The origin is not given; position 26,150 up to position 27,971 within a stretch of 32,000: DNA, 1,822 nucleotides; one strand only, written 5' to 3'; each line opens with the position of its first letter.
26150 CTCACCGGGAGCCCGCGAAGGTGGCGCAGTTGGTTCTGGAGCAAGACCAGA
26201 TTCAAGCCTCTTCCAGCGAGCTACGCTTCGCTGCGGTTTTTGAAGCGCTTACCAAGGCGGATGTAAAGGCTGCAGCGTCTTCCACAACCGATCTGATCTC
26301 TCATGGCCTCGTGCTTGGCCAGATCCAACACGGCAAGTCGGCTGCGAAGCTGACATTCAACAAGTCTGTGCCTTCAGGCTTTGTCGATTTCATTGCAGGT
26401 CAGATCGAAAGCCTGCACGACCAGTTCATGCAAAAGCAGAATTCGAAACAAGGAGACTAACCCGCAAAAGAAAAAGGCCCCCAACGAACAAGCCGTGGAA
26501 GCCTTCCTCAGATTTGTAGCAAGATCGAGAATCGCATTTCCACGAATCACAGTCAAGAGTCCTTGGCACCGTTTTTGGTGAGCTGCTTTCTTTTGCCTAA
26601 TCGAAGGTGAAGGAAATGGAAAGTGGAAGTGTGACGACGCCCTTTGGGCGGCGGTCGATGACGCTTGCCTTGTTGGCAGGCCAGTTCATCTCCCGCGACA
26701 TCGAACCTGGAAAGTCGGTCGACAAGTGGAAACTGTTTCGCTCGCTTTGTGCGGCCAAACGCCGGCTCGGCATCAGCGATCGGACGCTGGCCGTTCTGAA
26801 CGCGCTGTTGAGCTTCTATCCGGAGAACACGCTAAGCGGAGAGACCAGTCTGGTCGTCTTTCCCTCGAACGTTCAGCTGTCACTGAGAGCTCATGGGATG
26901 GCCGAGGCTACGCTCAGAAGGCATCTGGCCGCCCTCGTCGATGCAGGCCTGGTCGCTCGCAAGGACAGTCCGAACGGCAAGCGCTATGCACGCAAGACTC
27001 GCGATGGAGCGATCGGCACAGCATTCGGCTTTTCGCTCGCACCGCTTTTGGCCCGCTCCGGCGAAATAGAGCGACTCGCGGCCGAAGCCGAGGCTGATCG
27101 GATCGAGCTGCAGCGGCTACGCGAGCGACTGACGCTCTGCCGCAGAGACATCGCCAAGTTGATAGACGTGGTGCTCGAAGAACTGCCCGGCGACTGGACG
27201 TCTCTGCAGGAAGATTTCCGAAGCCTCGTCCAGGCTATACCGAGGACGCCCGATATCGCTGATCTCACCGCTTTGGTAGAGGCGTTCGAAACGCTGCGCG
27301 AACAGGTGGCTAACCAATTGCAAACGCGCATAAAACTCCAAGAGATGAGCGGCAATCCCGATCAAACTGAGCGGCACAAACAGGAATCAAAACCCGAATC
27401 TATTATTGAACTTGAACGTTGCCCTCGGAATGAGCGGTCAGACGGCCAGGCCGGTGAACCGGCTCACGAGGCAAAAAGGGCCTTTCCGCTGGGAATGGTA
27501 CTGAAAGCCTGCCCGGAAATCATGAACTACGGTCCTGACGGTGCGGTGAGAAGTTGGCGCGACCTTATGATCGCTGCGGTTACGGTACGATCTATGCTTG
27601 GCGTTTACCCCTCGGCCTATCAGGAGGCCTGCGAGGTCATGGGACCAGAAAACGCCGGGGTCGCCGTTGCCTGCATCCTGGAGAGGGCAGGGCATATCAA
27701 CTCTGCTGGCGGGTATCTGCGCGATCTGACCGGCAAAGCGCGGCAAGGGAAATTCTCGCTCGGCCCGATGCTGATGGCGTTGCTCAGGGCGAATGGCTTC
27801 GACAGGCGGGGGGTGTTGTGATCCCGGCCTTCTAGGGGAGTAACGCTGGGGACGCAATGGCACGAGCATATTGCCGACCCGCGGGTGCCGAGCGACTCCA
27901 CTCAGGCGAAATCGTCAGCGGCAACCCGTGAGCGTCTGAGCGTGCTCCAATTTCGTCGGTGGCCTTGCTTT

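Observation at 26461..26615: repB-repC intergenic region encodes a well-formed antisense ctRNA candidate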

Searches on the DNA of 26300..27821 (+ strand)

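Call 4: search_rna_families(source=window, start=26300, end=26750, threshold=evalue, max_evalue=1, show_alignments=4)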
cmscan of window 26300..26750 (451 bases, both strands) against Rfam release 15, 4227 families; matches with E-value up to 1: 2.
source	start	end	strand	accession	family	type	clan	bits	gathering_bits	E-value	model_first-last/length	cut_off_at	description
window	26551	26618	+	RF00490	S-element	Cis-reg;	-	73.7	47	5.1e-13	1-67/67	no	S-element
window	26464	26508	-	RF00489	ctRNA_p42d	Gene; antisense;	-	53.6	50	1.1e-11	1-46/46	no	ctRNA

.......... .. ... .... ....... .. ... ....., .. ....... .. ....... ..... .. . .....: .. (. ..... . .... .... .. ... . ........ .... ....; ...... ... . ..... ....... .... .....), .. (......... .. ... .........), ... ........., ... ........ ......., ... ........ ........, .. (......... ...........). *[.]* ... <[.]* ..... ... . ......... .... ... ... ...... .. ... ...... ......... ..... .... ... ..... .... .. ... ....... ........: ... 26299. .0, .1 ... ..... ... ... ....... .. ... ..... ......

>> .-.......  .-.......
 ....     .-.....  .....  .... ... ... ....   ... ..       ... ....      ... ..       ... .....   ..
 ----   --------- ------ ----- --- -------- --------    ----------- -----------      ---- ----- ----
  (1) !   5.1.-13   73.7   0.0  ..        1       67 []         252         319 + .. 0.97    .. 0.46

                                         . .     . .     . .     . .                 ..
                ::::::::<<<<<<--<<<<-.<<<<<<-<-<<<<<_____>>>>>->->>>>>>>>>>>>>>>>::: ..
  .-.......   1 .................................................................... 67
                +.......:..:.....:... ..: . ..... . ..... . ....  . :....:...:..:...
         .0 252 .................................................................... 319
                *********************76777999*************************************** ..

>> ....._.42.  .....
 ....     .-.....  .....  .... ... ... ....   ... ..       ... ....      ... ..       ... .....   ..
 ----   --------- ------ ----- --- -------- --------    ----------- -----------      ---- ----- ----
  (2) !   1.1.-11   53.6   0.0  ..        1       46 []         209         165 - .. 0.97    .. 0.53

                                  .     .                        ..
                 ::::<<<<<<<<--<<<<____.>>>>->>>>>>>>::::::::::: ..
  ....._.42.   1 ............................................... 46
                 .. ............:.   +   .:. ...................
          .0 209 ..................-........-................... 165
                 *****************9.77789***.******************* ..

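Call 9: search_dna_similar(query=window:26440-26640:+, collection=plasmids, mode=distant, max_rows=60, rows=spread)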
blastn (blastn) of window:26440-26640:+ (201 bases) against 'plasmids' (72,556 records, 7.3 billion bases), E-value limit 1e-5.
Records with a match: 1470; places in all: 1594; records where one place covers at least 80% of the query: 1254.
Best place of each record, by identity: >=99% 32; 95-99% 33; 90-95% 3; 80-90% 411; 60-80% 991.
By first word of the organism name: Rhizobium 635; Agrobacterium 275; Sinorhizobium 251; Mesorhizobium 54; Shinella 42; Bradyrhizobium 31; Ensifer 30; Methylocystis 19; Brucella 15; Aminobacter 14; and 31 more.
By predicted mobility (MOB-suite, as given by PLSDB): conjugative 722; non-mobilizable 606; mobilizable 142.
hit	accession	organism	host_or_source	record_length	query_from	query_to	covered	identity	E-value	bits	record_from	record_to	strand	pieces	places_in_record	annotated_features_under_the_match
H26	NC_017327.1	Sinorhizobium meliloti SM11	-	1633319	1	201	100%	100.0%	4e-98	363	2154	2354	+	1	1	none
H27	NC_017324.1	Sinorhizobium meliloti BL225C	-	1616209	3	201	99%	98.5%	1e-92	346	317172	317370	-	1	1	none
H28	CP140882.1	Sinorhizobium meliloti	Medicago lupulina,whole organism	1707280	23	201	89%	99.4%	1e-84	319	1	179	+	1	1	repC: plasmid replication protein RepC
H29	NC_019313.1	Sinorhizobium meliloti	Medicago sativa ssp. falcata,root ...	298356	24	201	89%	93.3%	1e-66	260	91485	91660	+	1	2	repC: plasmid replication protein RepC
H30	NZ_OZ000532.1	Shinella sp. WSC3-e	-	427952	7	201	97%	83.3%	5e-46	191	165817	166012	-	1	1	repC: plasmid replication protein RepC | repB: plasmid partitioning protein RepB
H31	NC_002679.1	Mesorhizobium japonicum MAFF 303099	-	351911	1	201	100%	79.4%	5e-33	148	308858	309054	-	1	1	repC: plasmid replication protein RepC | repB: plasmid partitioning protein RepB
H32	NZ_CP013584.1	Rhizobium phaseoli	Phaseolus vulgaris,Whole ...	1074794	7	201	93%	85.3%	4e-28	201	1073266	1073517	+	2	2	record has no annotation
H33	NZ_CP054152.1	Agrobacterium vaccinii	Blueberry,pure bacterial culture,Tumor ...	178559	13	201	94%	83.6%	4e-47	195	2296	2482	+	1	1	repC: plasmid replication protein RepC | repB: plasmid partitioning protein RepB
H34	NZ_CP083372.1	Ensifer canadensis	Melilotus albus,Cell Culture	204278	20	201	91%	86.5%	8e-50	204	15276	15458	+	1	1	repC: plasmid replication protein RepC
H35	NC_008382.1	Rhizobium johnstonii 3841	-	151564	7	201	97%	80.3%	7e-38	164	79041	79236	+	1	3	repC: plasmid replication protein RepC | repB: plasmid partitioning protein RepB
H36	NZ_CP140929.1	Sinorhizobium medicae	Medicago lupulina,whole organism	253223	23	201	89%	87.4%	7e-51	207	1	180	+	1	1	repC: plasmid replication protein RepC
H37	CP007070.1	Rhizobium leguminosarum bv. trifolii CB782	plant root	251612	5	201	98%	79.2%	4e-35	155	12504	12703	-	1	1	replication initiation protein | replication protein B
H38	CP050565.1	Rhizobium leguminosarum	Lathyrus sativus,cell culture,root ...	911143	12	201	95%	81.7%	1e-41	177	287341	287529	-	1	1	replication initiation protein RepC | repB: plasmid partitioning protein RepB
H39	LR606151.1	Rhizobium sp. Q54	paddy soil contaminated with arsenic ...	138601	6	201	98%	79.0%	4e-34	151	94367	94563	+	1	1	replication initiation protein RepC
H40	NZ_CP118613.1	Ensifer adhaerens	Pure isolate,Rhizosphere of Cyperus ...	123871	12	201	95%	80.9%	3e-36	159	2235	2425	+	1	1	repC: plasmid replication protein RepC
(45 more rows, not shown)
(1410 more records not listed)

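Call 58: search_rna_families(sources=[L004, L015, L019, L021, L027, L033, L034, L037, L041, L045, L054, L057, L062, L066, L068, L070, L072, L075, L079, L080], threshold=gathering)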
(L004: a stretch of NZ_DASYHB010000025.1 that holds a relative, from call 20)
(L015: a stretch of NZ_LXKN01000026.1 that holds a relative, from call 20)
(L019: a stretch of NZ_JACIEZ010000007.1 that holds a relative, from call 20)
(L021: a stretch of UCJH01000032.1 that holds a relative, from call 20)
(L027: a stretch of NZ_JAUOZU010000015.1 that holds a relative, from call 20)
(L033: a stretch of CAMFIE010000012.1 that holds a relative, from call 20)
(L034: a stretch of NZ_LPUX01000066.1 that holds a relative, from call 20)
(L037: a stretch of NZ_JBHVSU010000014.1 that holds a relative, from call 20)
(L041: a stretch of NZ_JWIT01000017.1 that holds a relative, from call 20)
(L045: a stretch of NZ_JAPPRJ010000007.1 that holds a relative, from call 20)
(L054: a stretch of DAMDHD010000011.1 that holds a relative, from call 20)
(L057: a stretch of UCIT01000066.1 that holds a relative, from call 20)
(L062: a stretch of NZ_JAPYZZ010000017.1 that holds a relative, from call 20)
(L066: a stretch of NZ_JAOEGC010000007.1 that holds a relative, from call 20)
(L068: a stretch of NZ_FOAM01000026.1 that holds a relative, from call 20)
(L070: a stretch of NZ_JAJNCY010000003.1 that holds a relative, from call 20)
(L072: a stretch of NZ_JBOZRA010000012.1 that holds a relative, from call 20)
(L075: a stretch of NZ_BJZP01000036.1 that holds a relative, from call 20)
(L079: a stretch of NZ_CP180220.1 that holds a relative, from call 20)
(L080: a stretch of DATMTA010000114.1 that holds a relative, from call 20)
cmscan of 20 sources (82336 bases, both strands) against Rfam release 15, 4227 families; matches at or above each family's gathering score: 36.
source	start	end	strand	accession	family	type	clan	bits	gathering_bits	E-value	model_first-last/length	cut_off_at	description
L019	2857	2979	+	RF02344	ar14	Gene; sRNA;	-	94.5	58.8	6.6e-16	1-123/123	no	Alphaproteobacterial ar14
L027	1442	1509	+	RF00490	S-element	Cis-reg;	-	88.7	47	3.8e-14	1-67/67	no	S-element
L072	1442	1509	+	RF00490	S-element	Cis-reg;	-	85.2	47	2.4e-13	1-67/67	no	S-element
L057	1442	1509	+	RF00490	S-element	Cis-reg;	-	82.1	47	1.2e-12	1-67/67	no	S-element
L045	1442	1509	+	RF00490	S-element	Cis-reg;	-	81.3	47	1.8e-12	1-67/67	no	S-element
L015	1445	1512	+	RF00490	S-element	Cis-reg;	-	75.5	47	3.6e-11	1-67/67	no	S-element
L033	1350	1396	-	RF00489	ctRNA_p42d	Gene; antisense;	-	72.7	50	5e-15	1-46/46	no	ctRNA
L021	1438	1503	+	RF00490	S-element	Cis-reg;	-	72.4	47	1.9e-10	1-67/67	no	S-element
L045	1354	1399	-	RF00489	ctRNA_p42d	Gene; antisense;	-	72.1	50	7.6e-15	1-46/46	no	ctRNA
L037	1354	1400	-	RF00489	ctRNA_p42d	Gene; antisense;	-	71.4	50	1.2e-14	1-46/46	no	ctRNA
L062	1356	1402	-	RF00489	ctRNA_p42d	Gene; antisense;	-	71.4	50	1.2e-14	1-46/46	no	ctRNA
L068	1448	1512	+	RF00490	S-element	Cis-reg;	-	70.8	47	4.1e-10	1-67/67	no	S-element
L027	1355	1401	-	RF00489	ctRNA_p42d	Gene; antisense;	-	69.1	50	5.8e-14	1-46/46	no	ctRNA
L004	1441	1509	+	RF00490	S-element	Cis-reg;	-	68.2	47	1.6e-09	1-67/67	no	S-element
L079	1358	1403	-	RF00489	ctRNA_p42d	Gene; antisense;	-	67.9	50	1.3e-13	1-46/46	no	ctRNA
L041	1443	1509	+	RF00490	S-element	Cis-reg;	-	67.8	47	2e-09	1-67/67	no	S-element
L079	1443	1509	+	RF00490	S-element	Cis-reg;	-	67.6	47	2.2e-09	1-67/67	no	S-element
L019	1349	1395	-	RF00489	ctRNA_p42d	Gene; antisense;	-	64.6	50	1.2e-12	1-46/46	no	ctRNA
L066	1348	1394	-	RF00489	ctRNA_p42d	Gene; antisense;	-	63.6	50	2.4e-12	1-46/46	no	ctRNA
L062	1443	1509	+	RF00490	S-element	Cis-reg;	-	62.6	47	3e-08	1-67/67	no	S-element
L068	1360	1403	-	RF00489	ctRNA_p42d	Gene; antisense;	-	62.2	50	6.1e-12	1-46/46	no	ctRNA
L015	1357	1403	-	RF00489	ctRNA_p42d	Gene; antisense;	-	60.2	50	2.4e-11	1-46/46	no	ctRNA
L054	1444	1509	+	RF00490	S-element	Cis-reg;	-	60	47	1.1e-07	1-67/67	no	S-element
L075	1442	1509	+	RF00490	S-element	Cis-reg;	-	59.9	47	1.2e-07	1-67/67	no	S-element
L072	1355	1401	-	RF00489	ctRNA_p42d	Gene; antisense;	-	59.7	50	3.3e-11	1-46/46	no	ctRNA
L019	1438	1502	+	RF00490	S-element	Cis-reg;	-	58.9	47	2e-07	1-67/67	no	S-element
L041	1357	1401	-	RF00489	ctRNA_p42d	Gene; antisense;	-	58.9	50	5.7e-11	1-46/46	no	ctRNA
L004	1354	1400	-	RF00489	ctRNA_p42d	Gene; antisense;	-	58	50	1.1e-10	1-46/46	no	ctRNA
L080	1358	1402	-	RF00489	ctRNA_p42d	Gene; antisense;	-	54.4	50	1.2e-09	1-46/46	no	ctRNA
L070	1358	1402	-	RF00489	ctRNA_p42d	Gene; antisense;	-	54.3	50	1.3e-09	1-46/46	no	ctRNA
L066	1435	1503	+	RF00490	S-element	Cis-reg;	-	53.9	47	2.7e-06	1-67/67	no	S-element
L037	1441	1509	+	RF00490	S-element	Cis-reg;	-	52.8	47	4.8e-06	1-67/67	no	S-element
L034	1443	1509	+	RF00490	S-element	Cis-reg;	-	52.6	47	5.4e-06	1-67/67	no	S-element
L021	1351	1395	-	RF00489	ctRNA_p42d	Gene; antisense;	-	52.4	50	4.6e-09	1-46/46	no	ctRNA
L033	1437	1503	+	RF00490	S-element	Cis-reg;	-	50.7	47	1.5e-05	1-67/67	no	S-element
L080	1443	1509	+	RF00490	S-element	Cis-reg;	-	49.2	47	3.1e-05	1-67/67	no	S-element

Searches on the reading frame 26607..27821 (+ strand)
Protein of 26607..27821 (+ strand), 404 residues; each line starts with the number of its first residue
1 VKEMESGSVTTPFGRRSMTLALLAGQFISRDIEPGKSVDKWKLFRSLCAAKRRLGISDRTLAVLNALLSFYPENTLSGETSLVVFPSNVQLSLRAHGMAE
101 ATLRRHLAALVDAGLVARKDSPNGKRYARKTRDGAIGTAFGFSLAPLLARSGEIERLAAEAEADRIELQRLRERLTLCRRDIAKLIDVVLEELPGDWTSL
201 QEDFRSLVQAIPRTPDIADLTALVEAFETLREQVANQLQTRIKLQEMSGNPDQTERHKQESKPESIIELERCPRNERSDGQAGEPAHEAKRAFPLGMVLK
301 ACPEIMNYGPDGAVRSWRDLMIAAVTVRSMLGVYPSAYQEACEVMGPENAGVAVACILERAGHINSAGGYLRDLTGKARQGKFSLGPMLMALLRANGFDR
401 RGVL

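Call 7: search_protein_families(library=pfam, proteins=[window:26607-27821:+])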
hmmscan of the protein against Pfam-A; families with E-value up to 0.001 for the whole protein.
window:26607-27821:+ (404 aa): 2 families
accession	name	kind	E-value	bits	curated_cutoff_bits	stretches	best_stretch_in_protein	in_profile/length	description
PF03428.19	RP-C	-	2.3e-71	239.6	24.4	1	16-189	1-174/175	Replication protein C N-terminal domain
PF11800.13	RP-C_C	-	2.1e-43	147.2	32.6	1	294-394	1-101/102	Replication protein C C-terminal region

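Call 20: find_related_loci(query=window:26607-27821:+, collection=genome_contigs, flank=1500)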
Query window:26607-27821:+ (404 aa) in genome_contigs; peptide patterns used: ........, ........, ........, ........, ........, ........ (x = any residue, [..] = any of these).
218 stretches matched a pattern; 143 encode a relative of the query (tblastn E <= 1e-3); the best 80 are kept; 80 distinct loci.
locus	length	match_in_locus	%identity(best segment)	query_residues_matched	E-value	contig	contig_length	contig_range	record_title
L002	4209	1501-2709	91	2-403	0e+0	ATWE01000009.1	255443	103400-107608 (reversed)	Ensifer sp. USDA 6670 K291DRAFT_scaffold00009.9_C, whole genome shotgun sequence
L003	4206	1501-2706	85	1-401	0e+0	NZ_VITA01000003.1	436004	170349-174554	Sinorhizobium medicae strain USDA1037 Ga0310605_103, whole genome shotgun sequence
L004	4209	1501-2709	67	2-401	4e-180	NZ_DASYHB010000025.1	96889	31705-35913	MAG: Ensifer sp. isolate SMAG_U4229 k141_1213, whole genome shotgun sequence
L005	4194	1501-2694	71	2-396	3e-176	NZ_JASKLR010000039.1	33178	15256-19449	Sinorhizobium sp. 8-89 scaffold_38, whole genome shotgun sequence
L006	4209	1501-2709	64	2-401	1e-173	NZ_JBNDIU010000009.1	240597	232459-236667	Ensifer sp. 4252 Ga0501454_09, whole genome shotgun sequence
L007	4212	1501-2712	64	3-403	8e-169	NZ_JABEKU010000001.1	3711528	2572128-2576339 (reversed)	Ensifer sesbaniae strain CCBAU 65729 Scaffold_1, whole genome shotgun sequence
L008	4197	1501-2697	65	2-397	4e-166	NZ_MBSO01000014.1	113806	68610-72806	Ensifer sp. LC11 contig21, whole genome shotgun sequence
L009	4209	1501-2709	66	2-401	2e-165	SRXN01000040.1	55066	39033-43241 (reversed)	Ensifer sp. MPMI2T NODE_40_length_55066_cov_10.9568, whole genome shotgun sequence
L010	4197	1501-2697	65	2-397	2e-162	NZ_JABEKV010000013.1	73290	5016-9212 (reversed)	Sinorhizobium psoraleae strain CCBAU 65732 Scaffold_13, whole genome shotgun sequence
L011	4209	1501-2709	64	2-401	9e-160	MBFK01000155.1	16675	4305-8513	Sinorhizobium shofinae strain CCBAU 251167 C3055, whole genome shotgun sequence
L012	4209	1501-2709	64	2-401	2e-159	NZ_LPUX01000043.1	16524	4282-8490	Sinorhizobium glycinis strain CCBAU 23380 C629, whole genome shotgun sequence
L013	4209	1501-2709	65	2-401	1e-159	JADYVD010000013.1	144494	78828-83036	Ensifer sp. IC4062 NODE_13_length_144494_cov_7.30071_ID_4418, whole genome shotgun sequence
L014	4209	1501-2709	65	2-401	1e-159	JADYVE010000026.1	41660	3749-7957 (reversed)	Ensifer sp. IC3342 NODE_26_length_41660_cov_8.06763_ID_2970, whole genome shotgun sequence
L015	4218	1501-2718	59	1-403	6e-156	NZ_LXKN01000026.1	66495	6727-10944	Rhizobium sp. AC27/96 AS1I6_26, whole genome shotgun sequence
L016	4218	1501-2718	59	1-403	3e-154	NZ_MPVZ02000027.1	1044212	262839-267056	Rhizobium sp. P44RR-XXIV NODE_3_length_1044212_cov_60.5417, whole genome shotgun sequence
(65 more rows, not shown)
